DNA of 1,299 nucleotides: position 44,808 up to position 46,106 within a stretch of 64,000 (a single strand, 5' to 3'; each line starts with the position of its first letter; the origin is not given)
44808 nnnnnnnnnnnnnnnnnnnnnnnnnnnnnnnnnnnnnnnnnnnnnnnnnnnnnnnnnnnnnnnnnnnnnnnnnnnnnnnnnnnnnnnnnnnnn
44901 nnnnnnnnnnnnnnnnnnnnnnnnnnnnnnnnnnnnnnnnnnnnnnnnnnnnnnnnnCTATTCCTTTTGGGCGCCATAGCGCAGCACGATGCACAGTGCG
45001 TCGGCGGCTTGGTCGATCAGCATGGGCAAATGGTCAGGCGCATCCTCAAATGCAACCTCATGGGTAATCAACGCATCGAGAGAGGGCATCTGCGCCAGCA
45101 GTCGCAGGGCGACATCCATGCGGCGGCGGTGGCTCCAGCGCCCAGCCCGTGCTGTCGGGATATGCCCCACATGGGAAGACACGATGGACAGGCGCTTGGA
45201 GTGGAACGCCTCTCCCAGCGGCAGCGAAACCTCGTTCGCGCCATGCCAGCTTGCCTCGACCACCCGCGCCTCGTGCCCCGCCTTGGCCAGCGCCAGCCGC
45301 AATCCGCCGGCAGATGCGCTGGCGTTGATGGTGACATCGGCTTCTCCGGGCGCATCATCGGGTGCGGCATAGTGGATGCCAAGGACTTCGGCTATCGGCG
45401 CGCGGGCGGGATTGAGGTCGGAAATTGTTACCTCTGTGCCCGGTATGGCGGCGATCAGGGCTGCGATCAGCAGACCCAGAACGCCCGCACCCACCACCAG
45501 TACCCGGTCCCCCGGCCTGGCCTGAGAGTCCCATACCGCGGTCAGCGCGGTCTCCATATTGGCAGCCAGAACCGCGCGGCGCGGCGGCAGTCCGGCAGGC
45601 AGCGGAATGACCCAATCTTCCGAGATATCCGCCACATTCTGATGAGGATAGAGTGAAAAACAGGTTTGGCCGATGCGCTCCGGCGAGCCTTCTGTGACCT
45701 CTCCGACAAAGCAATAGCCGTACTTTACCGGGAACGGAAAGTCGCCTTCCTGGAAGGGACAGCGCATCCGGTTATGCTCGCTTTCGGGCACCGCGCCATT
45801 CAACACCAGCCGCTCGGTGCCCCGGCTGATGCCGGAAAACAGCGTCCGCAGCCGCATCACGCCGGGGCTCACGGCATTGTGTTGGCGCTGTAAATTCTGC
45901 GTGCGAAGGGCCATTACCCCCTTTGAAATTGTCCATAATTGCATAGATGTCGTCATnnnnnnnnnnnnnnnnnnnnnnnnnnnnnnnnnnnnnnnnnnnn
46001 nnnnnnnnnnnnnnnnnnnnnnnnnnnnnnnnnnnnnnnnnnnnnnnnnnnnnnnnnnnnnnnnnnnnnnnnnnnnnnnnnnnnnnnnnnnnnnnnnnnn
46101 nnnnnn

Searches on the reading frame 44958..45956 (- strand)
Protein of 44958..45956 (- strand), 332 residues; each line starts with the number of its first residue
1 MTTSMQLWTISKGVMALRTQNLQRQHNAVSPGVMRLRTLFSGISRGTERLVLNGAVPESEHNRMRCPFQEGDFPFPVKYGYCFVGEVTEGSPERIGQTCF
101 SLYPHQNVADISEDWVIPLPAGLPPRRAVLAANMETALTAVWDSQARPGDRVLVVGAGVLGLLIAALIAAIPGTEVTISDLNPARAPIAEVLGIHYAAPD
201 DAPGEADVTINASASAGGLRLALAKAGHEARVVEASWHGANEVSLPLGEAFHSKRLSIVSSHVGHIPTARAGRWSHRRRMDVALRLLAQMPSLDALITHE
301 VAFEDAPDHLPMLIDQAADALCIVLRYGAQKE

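Call 3: search_protein_families(library=pfam, proteins=[window:44958-45956:-], max_evalue=0.01)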
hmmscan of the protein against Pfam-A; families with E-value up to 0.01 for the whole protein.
window:44958-45956:- (332 aa): 5 families
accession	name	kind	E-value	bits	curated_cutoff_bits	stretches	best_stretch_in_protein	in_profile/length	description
PF00107.32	ADH_zinc_N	-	0.00027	21.3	31.8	1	163-266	4-117/129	Zinc-binding dehydrogenase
PF01262.27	AlaDh_PNT_C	-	0.0017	18.2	23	1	151-187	30-65/214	Alanine dehydrogenase/PNT, C-terminal domain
PF02737.24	3HCDH_N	-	0.0065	16.8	22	0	152-186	2-35/180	3-hydroxyacyl-CoA dehydrogenase, NAD binding domain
PF16912.11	Glu_dehyd_C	-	0.0082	16.1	34.9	0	142-199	25-85/211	Glucose dehydrogenase C-terminus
PF07992.20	Pyr_redox_2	-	0.0083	16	26.1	0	145-182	139-174/291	Pyridine nucleotide-disulphide oxidoreductase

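Call 4: search_protein_families(library=ncbifam, proteins=[window:44958-45956:-], max_evalue=0.01)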
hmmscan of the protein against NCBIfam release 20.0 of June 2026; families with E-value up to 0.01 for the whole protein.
window:44958-45956:- (332 aa): 12 families
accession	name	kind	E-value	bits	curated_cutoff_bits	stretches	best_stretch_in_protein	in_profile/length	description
TIGR01202.1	bchC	equivalog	1.1e-11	44.4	291.25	2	129-305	126-299/308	chlorophyll synthesis pathway protein BchC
TIGR03366.1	HpnZ_proposed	hypoth_equivalog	1.2e-08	34.5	328.1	1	116-230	122-234/315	putative phosphonate catabolism associated alcohol dehydrogenase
TIGR00692.1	tdh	equivalog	2.3e-06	26.9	458.35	1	115-228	129-240/340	L-threonine 3-dehydrogenase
NF041097.1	keto_inos_dh_IolM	equivalog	3.7e-06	25.9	450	1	145-233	203-294/389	scyllo-inosose 3-dehydrogenase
NF003808.0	PRK05396.1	equivalog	1.3e-05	24.3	380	1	134-230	150-244/341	L-threonine 3-dehydrogenase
NF004009.0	PRK05476.3-2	equivalog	4.2e-05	22.5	485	1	136-254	258-375/487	adenosylhomocysteinase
NF047908.1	AldhRedAhr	equivalog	0.00014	20.8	470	1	114-196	131-213/335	NADPH-dependent aldehyde reductase Ahr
NF007375.0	PRK09880.1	equivalog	0.00035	19.4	469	1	115-197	136-218/344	L-idonate 5-dehydrogenase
NF007642.0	PRK10309.1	equivalog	0.00037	19.8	550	1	116-196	128-208/347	galactitol-1-phosphate 5-dehydrogenase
NF001319.0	PRK00258.3-3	equivalog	0.0019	17.3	252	1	139-195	112-169/279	shikimate dehydrogenase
NF006940.0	PRK09422.1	equivalog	0.0037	16.3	344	1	112-211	124-224/338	alcohol dehydrogenase AdhP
NF002480.1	PRK01747.1-1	equivalog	0.0088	14.5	540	0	122-200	215-300/645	bifunctional tRNA (5-methylaminomethyl-2-thiouridine)(34)-methyltransferase MnmC2/FAD-dependent 5-carboxymethylaminomethyl-2-thiouridine(34)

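Call 13: find_homologous_proteins(query=window:44958-45953:-)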
Query window:44958-45953:- (331 aa): 7997 proteins with E <= 0.001 among 8000 candidates; the best 120 are listed.
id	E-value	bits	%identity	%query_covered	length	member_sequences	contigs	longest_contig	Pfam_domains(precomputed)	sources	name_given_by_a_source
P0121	1.1e-208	710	100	96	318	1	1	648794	-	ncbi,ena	-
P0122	1.3e-186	638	85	100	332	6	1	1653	-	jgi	jgi:NADPH:quinone reductase-like Zn-dependent oxidoreductase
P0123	3.2e-182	623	88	96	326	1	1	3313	-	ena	-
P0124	2.2e-167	574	82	95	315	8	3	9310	-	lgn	-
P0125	6.2e-166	570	80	96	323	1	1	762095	-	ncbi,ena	-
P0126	5.3e-164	563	80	95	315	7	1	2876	-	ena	-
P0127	2.0e-162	558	80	95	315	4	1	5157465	-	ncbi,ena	-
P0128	8.8e-161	553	78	95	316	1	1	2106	-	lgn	-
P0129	8.3e-159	546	79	95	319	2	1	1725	-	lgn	-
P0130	3.8e-149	515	72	99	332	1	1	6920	PF00107.33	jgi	jgi:hypothetical protein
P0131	6.3e-143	494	74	95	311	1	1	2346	-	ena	-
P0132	1.0e-141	490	85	78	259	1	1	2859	PF00107.33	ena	-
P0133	3.9e-136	472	73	89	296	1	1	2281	-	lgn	-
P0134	3.0e-130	452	65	96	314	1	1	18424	-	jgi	jgi:threonine dehydrogenase-like Zn-dependent dehydrogenase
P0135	8.6e-123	428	61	98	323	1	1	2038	-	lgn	-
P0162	6.1e-107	376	58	97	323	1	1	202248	PF00107.33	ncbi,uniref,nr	ncbi:zinc-dependent alcohol dehydrogenase [Shumkonia mesophila]|uniref:zinc-dependent alcohol dehydr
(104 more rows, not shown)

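Call 14: find_encoding_contigs(protein=P0121, flank=10000, max_places=2)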
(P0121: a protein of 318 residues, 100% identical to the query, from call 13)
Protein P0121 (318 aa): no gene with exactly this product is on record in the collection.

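Call 15: find_encoding_contigs(protein=P0127, flank=10000, max_places=1)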
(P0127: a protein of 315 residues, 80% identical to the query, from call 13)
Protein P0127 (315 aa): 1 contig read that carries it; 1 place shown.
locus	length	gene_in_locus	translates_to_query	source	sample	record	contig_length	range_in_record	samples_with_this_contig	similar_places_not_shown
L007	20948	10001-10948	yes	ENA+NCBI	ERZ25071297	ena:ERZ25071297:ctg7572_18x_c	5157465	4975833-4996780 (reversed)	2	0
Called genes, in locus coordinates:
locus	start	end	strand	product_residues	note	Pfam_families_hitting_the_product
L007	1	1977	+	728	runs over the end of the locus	PF01642:MM_CoA_mutase, PF02310:B12-binding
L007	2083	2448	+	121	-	-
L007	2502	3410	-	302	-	PF02668:TauD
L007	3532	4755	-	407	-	PF07690:MFS_1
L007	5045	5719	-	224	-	PF00378:ECH_1, PF16113:ECH_2 (weak)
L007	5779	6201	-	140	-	PF00903:Glyoxalase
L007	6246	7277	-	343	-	PF08240:ADH_N, PF16912:Glu_dehyd_C, PF00107:ADH_zinc_N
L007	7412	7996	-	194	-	PF04264:YceI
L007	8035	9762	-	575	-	PF00535:Glycos_transf_2, PF13632:Glyco_trans_2_3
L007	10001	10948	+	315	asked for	-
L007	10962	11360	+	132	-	PF01242:PTPS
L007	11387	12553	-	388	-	PF02771:Acyl-CoA_dh_N, PF02770:Acyl-CoA_dh_M, PF00441:Acyl-CoA_dh_1, PF08028:Acyl-CoA_dh_2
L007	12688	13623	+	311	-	PF00135:COesterase, PF20434:BD-FAE, PF07859:Abhydrolase_3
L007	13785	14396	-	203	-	PF03150:CCP_MauG (faint)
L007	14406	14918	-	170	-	PF03150:CCP_MauG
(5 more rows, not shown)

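Call 16: find_encoding_contigs(protein=P0162, flank=10000, max_places=1)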
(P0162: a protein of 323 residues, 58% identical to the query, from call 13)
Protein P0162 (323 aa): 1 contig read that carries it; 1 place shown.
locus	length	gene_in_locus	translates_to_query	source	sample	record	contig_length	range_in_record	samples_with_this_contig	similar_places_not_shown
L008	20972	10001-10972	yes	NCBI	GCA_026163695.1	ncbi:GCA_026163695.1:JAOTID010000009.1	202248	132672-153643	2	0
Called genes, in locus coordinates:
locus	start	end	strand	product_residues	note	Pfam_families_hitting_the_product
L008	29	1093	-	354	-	PF00005:ABC_tran, PF13304:AAA_21 (faint), PF08402:TOBE_2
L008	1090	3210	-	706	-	PF00528:BPD_transp_1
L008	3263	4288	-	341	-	PF01547:SBP_bac_1, PF13531:SBP_bac_11, PF13416:SBP_bac_8, PF13343:SBP_bac_6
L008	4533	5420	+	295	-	PF01734:Patatin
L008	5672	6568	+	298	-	PF01226:Form_Nir_trans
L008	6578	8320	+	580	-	PF03460:NIR_SIR_ferr, PF01077:NIR_SIR, PF03460:NIR_SIR_ferr, PF01077:NIR_SIR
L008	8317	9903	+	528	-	PF00667:FAD_binding_1, PF00175:NAD_binding_1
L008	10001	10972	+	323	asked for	PF00107:ADH_zinc_N (faint)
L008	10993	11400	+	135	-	PF01242:PTPS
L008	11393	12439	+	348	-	PF13439:Glyco_transf_4 (weak), PF20706:GT4-conflict, PF00534:Glycos_transf_1, PF13692:Glyco_trans_1_4, PF13524:Glyco_trans_1_2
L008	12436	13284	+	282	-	-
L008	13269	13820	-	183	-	PF01292:Ni_hydr_CYTB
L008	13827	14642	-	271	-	PF01872:RibD_C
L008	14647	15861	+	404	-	PF00925:GTP_cyclohydro2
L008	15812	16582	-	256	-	PF02633:Creatininase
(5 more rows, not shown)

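Call 27: search_solved_structures(query=window:44958-45953:-, max_evalue=0.001, show_alignments=1)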
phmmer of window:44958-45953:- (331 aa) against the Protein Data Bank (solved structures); distinct sequences matched with E-value up to 0.001: 6.
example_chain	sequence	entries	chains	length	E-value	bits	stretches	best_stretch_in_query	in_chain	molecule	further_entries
6ie0_A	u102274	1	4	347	1.8e-06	30.8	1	109-223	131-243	(R,R)-butanediol dehydrogenase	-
4cpd_A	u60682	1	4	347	1.7e-05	27.6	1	117-309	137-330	ALCOHOL DEHYDROGENASE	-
2cf2_D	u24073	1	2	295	6.5e-05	25.7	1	110-229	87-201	FATTY ACID SYNTHASE, ER DOMAIN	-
1iyz_A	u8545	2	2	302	8.2e-05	25.3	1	110-230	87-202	QUINONE OXIDOREDUCTASE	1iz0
5gxf_A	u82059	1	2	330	0.00047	22.9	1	93-195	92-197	Acrylyl-CoA reductase AcuI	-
5gxe_A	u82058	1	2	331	0.00047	22.9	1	93-195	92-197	Acrylyl-CoA reductase AcuI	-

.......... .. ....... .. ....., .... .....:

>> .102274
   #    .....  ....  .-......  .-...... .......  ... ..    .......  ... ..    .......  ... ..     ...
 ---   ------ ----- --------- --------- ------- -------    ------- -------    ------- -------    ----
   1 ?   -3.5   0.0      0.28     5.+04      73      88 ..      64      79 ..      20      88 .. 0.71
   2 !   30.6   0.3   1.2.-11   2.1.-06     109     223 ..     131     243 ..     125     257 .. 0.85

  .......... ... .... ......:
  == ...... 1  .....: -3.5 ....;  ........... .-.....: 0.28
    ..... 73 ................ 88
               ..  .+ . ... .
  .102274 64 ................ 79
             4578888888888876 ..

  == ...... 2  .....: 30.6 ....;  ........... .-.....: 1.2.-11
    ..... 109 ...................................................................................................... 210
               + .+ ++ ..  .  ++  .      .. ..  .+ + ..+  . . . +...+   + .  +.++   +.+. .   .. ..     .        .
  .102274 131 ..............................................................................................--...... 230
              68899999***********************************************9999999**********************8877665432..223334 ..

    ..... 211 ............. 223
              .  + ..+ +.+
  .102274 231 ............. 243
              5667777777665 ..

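Call 29: list_cluster_members(proteins=[P0121, P0001, P0127, P0125, P0054, P0062, P0092, P0103, P0107, P0102])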
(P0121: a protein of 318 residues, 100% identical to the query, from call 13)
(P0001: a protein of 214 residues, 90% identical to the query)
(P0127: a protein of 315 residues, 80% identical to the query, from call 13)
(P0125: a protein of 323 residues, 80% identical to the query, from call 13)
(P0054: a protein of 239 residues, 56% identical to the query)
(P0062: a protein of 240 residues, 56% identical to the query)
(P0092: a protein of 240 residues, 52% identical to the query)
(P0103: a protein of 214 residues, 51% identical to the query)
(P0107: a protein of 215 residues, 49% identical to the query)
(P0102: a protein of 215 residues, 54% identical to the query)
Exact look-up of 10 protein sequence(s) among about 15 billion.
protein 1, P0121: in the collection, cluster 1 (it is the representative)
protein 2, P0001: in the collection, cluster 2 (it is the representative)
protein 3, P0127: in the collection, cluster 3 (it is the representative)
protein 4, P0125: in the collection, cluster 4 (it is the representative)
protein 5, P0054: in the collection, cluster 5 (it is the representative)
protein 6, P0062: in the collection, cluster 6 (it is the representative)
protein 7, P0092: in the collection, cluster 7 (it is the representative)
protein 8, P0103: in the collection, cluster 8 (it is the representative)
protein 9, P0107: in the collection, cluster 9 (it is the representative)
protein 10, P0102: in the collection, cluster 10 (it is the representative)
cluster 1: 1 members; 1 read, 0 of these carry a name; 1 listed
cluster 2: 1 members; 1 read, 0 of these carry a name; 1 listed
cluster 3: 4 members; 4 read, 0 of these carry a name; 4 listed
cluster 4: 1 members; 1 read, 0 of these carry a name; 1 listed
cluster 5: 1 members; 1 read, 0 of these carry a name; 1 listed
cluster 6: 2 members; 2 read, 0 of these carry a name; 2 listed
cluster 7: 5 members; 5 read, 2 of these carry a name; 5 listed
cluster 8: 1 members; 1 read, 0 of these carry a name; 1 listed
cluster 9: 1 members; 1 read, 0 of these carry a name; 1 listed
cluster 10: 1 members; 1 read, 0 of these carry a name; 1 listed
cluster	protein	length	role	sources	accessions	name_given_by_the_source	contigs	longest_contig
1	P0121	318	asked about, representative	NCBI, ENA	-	-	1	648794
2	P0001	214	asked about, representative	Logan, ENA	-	-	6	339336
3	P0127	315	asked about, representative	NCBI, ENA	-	-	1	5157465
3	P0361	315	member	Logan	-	-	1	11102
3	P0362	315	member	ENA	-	-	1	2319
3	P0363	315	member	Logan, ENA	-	-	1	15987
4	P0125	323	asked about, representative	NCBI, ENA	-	-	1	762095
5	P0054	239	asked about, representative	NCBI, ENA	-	-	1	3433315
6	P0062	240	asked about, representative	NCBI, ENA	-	-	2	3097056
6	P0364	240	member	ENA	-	-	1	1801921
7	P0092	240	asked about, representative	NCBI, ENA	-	-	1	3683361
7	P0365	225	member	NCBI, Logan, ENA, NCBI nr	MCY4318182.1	MAG: 2-phospho-L-lactate guanylyltransferase [Alphaproteobacteria bacterium] | 2-phospho-L-lactate guanylyltransferase [Alphaproteobacteria bacterium]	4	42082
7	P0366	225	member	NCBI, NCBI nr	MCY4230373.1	MAG: 2-phospho-L-lactate guanylyltransferase [Alphaproteobacteria bacterium] | 2-phospho-L-lactate guanylyltransferase [Alphaproteobacteria bacterium]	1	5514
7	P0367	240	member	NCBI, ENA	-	-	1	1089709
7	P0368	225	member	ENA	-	-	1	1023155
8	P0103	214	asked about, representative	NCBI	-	-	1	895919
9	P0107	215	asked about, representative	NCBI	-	-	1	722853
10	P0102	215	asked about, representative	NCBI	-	-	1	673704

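Call 60: find_encoding_contigs(protein=P0125, flank=10000, max_places=1)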
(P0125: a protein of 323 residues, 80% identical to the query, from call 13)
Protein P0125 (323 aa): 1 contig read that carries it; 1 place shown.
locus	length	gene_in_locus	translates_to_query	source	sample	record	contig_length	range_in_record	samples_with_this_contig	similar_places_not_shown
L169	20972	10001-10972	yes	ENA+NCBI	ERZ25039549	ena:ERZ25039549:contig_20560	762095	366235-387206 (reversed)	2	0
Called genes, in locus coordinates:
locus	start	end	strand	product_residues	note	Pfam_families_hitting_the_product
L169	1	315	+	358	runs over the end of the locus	PF00890:FAD_binding_2, PF01266:DAO, PF03486:HI0933_like (faint), PF07992:Pyr_redox_2 (faint)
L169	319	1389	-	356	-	PF00578:AhpC-TSA, PF08534:Redoxin (weak), PF13640:2OG-FeII_Oxy_3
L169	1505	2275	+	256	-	PF27507:DjlA_TM, PF05099:TerB, PF00226:DnaJ (weak)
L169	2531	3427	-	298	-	PF02668:TauD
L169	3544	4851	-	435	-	PF07690:MFS_1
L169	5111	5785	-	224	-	PF00378:ECH_1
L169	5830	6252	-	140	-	PF00903:Glyoxalase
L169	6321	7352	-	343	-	PF08240:ADH_N, PF16912:Glu_dehyd_C, PF00107:ADH_zinc_N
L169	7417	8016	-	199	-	PF04264:YceI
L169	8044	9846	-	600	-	PF00535:Glycos_transf_2, PF13632:Glyco_trans_2_3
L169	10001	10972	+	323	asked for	-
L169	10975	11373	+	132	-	PF01242:PTPS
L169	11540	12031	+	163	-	PF00034:Cytochrom_C, PF13442:Cytochrome_CBB3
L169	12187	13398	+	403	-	PF20074:DUF6470 (faint)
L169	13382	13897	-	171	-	-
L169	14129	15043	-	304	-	PF00665:rve, PF13683:rve_3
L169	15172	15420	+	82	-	PF00872:Transposase_mut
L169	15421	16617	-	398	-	PF00872:Transposase_mut, PF10551:MULE (faint)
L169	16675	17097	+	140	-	PF00872:Transposase_mut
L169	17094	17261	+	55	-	-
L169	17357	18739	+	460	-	PF13701:DDE_Tnp_1_4, PF01609:DDE_Tnp_1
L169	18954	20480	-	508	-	PF08666:SAF, PF04295:GD_AH_second, PF20629:GD_AH_C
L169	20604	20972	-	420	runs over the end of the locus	PF03631:Virul_fac_BrkB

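Call 67: search_protein_families(library=ncbifam, proteins=[L169:8044-9846:-], max_evalue=0.00001)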
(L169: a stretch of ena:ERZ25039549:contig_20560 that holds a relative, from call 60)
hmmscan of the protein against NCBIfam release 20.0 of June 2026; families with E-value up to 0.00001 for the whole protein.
L169:8044-9846:- (600 aa): 9 families
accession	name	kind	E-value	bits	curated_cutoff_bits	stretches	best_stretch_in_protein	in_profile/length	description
NF003963.0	PRK05454.2-6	equivalog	4.8e-213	709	884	1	11-596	19-601/610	glucans biosynthesis glucosyltransferase MdoH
NF003958.0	PRK05454.2-1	equivalog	1.7e-152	509.1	419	1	24-596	12-601/704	glucans biosynthesis glucosyltransferase MdoH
NF003962.0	PRK05454.2-5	equivalog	4.7e-143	478.1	328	1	14-591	40-613/641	glucans biosynthesis glucosyltransferase MdoH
NF003956.0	PRK05454.1-3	equivalog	1.4e-126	423.4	864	1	22-590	48-622/718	glucans biosynthesis glucosyltransferase MdoH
NF003955.0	PRK05454.1-1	equivalog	3.9e-106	355.7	1037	1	67-591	206-739/855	glucans biosynthesis glucosyltransferase MdoH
NF003960.0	PRK05454.2-3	equivalog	2.7e-104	349.9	829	1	16-589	55-632/659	glucans biosynthesis glucosyltransferase MdoH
NF003959.0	PRK05454.2-2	equivalog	7.7e-102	341.6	550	1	31-594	13-571/599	glucans biosynthesis glucosyltransferase MdoH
NF003961.0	PRK05454.2-4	equivalog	2.6e-98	330.1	583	1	8-587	13-603/643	glucans biosynthesis glucosyltransferase MdoH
NF003957.0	PRK05454.1-4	equivalog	1.7e-91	307.5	1131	1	22-587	50-625/645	glucans biosynthesis glucosyltransferase MdoH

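Call 71: predict_structure(alignment_id=A4)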
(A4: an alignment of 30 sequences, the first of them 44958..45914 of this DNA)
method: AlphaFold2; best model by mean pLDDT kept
length: 318 residues; sequences in the alignment: 30
mean_pLDDT: 87.9   pTM: 0.90
mean pLDDT of the five models: 87.9, 87.8, 87.1, 86.0, 85.8
residues with pLDDT >= 90: 193; 70-90: 92; 50-70: 32; < 50: 1
segments of 3 or more residues with pLDDT < 50: none
pLDDT, mean of each block of 10 residues (from residue 1): 59 76 92 80 79 66 70 95 93 88 96 95 93 98 97 98 97 98 98 96 94 96 83 78 81 78 92 98 94 90 90 73
secondary structure, 60 per line:
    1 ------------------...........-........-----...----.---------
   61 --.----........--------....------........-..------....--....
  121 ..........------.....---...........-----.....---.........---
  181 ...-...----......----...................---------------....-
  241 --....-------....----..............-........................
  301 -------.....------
elements in order: E19-29 H31-38 E68-75 E84-87 E94-98 H111-114 H117-130 E137-141 H145-155 E161-165 H169-177 E181-183 E192-197 H202-211 E212-220 H236-239 E243-246 H254-257 H262-275 H277-282 E283-288 H289-300 E308-312
